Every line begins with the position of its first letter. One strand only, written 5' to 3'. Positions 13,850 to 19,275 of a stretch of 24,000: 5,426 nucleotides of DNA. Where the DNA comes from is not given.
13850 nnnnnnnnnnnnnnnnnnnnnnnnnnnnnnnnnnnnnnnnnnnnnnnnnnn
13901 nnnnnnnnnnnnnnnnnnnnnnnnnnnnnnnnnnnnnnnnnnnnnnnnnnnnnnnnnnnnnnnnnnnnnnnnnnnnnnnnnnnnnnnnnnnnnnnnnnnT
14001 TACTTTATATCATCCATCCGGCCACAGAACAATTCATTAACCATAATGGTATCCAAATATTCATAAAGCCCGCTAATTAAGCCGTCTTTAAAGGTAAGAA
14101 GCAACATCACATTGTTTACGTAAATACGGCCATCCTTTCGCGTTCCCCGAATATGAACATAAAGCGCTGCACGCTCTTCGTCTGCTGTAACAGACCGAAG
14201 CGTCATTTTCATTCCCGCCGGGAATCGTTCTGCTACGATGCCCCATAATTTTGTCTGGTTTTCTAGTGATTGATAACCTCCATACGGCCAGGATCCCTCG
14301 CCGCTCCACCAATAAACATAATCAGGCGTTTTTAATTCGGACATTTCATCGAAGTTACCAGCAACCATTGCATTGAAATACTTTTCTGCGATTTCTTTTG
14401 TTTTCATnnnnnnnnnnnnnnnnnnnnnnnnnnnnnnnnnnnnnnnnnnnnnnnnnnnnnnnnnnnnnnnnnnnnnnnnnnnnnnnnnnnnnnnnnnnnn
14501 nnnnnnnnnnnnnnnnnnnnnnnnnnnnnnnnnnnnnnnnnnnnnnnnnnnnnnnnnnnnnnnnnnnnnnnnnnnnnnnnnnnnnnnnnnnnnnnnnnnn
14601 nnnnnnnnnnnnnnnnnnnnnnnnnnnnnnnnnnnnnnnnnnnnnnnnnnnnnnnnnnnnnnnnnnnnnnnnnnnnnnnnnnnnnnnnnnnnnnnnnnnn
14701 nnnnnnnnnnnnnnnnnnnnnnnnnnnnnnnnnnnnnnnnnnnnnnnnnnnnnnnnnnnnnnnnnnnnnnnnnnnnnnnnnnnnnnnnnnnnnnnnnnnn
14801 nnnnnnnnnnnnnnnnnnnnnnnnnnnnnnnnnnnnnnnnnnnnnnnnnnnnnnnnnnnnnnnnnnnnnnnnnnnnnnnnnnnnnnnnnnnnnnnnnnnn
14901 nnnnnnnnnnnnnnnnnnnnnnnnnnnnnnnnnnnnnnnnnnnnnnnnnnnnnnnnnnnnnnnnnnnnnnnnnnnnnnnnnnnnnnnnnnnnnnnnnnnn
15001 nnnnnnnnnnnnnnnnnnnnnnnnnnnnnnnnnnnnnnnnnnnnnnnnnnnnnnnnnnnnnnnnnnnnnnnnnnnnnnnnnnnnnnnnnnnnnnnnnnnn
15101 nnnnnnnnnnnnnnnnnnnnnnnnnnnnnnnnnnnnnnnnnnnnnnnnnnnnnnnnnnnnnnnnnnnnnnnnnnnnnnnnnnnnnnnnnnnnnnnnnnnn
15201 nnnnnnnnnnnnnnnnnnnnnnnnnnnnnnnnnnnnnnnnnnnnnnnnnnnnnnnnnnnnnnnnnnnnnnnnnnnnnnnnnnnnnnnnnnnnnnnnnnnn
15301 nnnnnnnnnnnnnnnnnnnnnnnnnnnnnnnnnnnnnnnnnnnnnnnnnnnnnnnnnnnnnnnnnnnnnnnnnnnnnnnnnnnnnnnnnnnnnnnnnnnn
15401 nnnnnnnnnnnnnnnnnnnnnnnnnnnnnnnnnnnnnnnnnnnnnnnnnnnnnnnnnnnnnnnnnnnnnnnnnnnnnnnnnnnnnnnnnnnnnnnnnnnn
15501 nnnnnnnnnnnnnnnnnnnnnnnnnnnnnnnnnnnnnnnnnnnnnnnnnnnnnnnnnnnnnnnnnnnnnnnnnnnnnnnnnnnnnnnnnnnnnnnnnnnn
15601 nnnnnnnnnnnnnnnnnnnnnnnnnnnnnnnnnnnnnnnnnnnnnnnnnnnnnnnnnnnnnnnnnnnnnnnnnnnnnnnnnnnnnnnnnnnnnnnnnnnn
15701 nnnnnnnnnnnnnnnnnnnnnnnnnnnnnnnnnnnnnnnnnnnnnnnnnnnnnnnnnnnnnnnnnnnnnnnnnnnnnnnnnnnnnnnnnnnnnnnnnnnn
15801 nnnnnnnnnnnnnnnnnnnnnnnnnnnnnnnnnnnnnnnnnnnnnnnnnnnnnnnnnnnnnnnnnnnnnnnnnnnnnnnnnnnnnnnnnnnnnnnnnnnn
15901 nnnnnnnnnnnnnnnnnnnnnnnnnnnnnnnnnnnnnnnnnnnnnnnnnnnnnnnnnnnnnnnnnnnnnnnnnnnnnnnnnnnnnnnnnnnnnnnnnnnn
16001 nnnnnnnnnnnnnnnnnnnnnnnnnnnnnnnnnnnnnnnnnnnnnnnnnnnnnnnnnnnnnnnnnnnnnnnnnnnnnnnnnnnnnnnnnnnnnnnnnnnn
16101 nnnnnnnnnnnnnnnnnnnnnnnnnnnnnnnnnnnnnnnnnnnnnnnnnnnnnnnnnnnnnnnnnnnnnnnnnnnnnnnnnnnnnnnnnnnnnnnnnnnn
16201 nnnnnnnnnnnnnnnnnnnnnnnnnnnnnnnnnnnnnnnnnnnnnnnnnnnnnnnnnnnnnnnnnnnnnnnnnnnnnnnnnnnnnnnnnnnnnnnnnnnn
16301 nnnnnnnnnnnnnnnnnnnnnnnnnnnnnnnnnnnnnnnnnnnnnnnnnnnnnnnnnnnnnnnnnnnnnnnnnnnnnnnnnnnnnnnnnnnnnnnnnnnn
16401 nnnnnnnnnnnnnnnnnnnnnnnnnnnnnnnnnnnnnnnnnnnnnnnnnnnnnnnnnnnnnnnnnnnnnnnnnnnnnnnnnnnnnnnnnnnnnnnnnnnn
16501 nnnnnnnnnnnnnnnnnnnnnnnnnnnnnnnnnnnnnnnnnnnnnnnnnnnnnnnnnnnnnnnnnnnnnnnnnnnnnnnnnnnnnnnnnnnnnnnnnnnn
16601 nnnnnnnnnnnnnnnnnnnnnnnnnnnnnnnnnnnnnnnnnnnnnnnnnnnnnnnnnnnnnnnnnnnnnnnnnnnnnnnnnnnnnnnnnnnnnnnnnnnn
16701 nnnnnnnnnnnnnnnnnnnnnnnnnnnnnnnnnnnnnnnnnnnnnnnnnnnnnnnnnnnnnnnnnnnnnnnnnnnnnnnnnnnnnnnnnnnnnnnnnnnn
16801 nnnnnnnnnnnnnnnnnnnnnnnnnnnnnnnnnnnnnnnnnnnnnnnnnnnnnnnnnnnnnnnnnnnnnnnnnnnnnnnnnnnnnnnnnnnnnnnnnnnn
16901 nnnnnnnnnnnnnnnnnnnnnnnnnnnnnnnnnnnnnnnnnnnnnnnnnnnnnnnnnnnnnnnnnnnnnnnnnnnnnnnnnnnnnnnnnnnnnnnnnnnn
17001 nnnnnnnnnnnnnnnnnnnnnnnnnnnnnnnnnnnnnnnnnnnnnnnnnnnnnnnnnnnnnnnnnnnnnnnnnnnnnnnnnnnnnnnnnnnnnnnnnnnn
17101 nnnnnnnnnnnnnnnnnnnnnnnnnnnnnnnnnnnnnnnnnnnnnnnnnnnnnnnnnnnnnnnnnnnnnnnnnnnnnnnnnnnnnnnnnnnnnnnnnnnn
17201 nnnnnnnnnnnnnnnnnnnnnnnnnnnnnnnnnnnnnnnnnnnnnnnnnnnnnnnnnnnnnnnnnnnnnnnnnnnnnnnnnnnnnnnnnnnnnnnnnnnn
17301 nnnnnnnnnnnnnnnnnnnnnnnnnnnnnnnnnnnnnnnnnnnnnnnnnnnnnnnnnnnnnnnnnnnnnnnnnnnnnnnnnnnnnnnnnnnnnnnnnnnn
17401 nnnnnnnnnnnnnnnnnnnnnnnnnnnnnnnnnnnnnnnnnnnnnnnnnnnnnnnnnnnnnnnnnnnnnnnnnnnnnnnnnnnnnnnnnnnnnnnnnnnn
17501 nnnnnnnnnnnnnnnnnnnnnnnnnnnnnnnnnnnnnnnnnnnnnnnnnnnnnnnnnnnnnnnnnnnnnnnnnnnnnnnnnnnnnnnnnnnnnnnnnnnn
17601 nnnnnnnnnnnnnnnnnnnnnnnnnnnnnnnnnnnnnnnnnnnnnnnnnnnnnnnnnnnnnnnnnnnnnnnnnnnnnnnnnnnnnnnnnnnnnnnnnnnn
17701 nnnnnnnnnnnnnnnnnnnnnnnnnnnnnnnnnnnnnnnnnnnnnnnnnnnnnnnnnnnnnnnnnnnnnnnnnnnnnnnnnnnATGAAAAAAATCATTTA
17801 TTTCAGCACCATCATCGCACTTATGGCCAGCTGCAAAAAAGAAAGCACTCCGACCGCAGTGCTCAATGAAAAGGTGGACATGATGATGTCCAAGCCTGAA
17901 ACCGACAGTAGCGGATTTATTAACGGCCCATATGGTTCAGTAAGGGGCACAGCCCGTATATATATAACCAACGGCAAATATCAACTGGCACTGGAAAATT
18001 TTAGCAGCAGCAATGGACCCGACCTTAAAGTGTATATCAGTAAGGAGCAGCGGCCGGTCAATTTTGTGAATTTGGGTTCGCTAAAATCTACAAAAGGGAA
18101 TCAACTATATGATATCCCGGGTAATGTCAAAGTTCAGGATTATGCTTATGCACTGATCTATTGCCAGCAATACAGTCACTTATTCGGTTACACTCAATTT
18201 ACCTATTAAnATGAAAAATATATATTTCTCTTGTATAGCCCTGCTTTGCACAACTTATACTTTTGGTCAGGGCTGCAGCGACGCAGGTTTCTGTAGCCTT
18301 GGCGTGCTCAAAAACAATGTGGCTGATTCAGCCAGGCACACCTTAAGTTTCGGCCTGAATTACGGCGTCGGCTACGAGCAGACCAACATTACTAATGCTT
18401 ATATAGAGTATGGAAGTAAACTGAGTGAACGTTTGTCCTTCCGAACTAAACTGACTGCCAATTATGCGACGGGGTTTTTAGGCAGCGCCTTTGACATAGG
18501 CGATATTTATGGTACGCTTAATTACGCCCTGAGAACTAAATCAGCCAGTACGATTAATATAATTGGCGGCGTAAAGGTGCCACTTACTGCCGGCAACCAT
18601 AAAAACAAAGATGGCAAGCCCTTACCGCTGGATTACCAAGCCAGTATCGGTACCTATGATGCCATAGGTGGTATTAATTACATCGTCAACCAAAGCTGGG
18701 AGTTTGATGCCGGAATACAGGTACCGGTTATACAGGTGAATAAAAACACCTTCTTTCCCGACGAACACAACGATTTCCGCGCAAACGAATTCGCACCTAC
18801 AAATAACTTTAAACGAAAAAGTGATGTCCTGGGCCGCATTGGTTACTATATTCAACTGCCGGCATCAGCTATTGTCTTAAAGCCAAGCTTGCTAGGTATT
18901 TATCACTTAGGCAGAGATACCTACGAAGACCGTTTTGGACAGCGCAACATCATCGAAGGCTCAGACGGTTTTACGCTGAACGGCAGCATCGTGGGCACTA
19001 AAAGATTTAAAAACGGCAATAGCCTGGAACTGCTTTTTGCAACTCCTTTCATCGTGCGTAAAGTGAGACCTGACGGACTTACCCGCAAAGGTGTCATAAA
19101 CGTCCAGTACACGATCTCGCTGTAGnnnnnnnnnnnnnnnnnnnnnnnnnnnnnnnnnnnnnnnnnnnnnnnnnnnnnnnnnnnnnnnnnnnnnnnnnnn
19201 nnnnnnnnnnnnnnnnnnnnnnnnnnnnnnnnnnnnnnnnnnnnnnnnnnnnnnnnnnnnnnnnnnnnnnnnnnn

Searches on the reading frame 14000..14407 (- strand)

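Call 4: search_protein_families(library=pfam, proteins=[window:14000-14407:-], max_evalue=1)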
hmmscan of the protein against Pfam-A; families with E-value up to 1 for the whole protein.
window:14000-14407:- (135 aa): 4 families
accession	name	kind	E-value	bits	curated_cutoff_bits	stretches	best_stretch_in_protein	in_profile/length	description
PF12680.13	SnoaL_2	-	7.8e-12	46.1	27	1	8-112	2-100/102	SnoaL-like domain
PF14534.12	DUF4440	-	0.035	15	25.2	1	5-89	3-80/107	Domain of unknown function (DUF4440)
PF13474.12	SnoaL_3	-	0.052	14.3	22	1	6-48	4-45/121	SnoaL-like domain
PF21118.2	DosC_2nd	-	0.2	12.3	31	1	11-89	19-96/110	DosC CZB-like middle domain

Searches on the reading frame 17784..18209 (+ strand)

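Call 5: search_protein_families(library=pfam, proteins=[window:17784-18209:+], max_evalue=0.01)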
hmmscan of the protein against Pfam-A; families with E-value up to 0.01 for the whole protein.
window:17784-18209:+ (141 aa): 1 family
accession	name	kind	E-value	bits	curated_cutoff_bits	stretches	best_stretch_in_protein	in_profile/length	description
PF10517.14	DM13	-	2.2e-15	57.6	25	1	53-138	9-104/105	Electron transfer DM13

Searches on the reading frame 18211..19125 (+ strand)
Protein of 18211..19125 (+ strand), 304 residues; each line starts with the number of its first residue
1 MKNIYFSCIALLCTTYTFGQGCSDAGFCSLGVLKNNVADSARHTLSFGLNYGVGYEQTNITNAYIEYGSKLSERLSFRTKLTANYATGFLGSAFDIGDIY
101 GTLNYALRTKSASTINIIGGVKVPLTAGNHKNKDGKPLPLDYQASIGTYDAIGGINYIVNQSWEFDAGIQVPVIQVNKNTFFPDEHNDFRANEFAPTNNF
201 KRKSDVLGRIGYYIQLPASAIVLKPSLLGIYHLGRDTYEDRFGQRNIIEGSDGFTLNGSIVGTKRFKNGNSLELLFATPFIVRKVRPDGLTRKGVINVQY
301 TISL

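Call 5: search_protein_families(library=pfam, proteins=[window:18211-19125:+], max_evalue=0.01)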
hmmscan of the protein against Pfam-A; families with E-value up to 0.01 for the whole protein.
window:18211-19125:+ (304 aa): 1 family
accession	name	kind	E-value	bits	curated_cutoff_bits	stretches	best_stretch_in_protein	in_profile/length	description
PF13505.12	OMP_b-brl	-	0.0038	17.9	28.7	1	46-194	43-167/175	Outer membrane protein beta-barrel domain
